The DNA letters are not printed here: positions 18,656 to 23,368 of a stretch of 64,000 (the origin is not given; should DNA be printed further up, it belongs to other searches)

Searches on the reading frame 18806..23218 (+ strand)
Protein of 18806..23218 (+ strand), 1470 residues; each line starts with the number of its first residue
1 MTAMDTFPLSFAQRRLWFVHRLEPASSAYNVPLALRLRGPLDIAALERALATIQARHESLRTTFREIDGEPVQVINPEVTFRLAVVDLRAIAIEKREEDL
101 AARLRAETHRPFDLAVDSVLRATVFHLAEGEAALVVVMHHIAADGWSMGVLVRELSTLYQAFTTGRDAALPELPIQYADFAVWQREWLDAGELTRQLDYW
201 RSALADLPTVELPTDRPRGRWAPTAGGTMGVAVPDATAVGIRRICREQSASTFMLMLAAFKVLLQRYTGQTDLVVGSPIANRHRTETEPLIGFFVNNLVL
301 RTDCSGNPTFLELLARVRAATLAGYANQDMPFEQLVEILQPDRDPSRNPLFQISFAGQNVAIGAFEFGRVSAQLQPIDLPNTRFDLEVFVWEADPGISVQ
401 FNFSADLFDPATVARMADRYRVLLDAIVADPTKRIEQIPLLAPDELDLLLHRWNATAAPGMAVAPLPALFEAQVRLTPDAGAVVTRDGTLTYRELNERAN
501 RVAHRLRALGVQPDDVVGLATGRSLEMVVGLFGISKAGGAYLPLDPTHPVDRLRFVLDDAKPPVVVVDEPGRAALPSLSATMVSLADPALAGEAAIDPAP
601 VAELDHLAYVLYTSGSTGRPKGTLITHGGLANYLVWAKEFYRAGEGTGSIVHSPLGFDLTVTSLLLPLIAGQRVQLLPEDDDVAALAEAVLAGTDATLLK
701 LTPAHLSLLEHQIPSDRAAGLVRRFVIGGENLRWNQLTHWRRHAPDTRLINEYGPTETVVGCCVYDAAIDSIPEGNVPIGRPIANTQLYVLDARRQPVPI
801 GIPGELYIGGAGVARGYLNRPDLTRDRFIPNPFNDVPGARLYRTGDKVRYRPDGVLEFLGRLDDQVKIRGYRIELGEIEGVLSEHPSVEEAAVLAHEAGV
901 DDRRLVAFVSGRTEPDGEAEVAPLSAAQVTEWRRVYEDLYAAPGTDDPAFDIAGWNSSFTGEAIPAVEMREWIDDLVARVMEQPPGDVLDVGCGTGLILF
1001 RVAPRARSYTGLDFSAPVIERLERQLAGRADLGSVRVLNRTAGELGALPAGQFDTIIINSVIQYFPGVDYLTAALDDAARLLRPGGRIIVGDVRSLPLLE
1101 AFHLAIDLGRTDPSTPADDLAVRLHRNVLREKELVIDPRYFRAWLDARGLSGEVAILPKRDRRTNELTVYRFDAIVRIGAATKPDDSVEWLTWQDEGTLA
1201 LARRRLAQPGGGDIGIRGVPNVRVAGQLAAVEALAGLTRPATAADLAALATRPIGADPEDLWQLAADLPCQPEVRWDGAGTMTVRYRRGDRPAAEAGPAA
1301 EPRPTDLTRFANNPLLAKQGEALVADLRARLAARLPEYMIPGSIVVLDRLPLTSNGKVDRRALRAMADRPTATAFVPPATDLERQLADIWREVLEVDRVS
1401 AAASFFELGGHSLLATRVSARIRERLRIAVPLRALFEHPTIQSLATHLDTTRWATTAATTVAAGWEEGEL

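Call 5: search_protein_families(library=pfam, proteins=[window:18806-23218:+], max_evalue=0.0001)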
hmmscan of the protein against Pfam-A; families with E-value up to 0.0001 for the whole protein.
window:18806-23218:+ (1470 aa): 12 families
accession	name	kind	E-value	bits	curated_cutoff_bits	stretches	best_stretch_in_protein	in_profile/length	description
PF00668.25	Condensation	-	2e-108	363.5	30.6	1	5-449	3-455/456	Condensation domain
PF00501.34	AMP-binding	-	3.6e-78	263.5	29.9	1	470-818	1-384/384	AMP-binding enzyme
PF00550.31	PP-binding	-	2.4e-18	66.6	20.8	1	1385-1448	2-67/67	Phosphopantetheine attachment site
PF08242.18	Methyltransf_12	-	1.1e-17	65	30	1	989-1088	1-98/98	Methyltransferase domain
PF13649.12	Methyltransf_25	-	2.8e-15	57.2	27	1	988-1086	1-97/97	Methyltransferase domain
PF08241.18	Methyltransf_11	-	3.1e-15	57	21.2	1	989-1090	1-95/95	Methyltransferase domain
PF13489.12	Methyltransf_23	-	5.6e-13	49.4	27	1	970-1109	6-124/164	Methyltransferase domain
PF13847.12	Methyltransf_31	-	6e-12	45.9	27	1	988-1094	7-113/145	Methyltransferase domain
PF13193.12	AMP-binding_C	-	2e-11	45.1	24.5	0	1319-1357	37-76/76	AMP-binding enzyme C-terminal domain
PF05401.17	NodS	-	9.2e-07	29.3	24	1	985-1094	44-148/201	Nodulation protein S (NodS)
PF01209.24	Ubie_methyltran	-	1.8e-06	28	20.1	1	970-1092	33-153/233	ubiE/COQ5 methyltransferase family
PF05175.20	MTS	-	7.7e-05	22.8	23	0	979-1091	25-139/170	Methyltransferase small domain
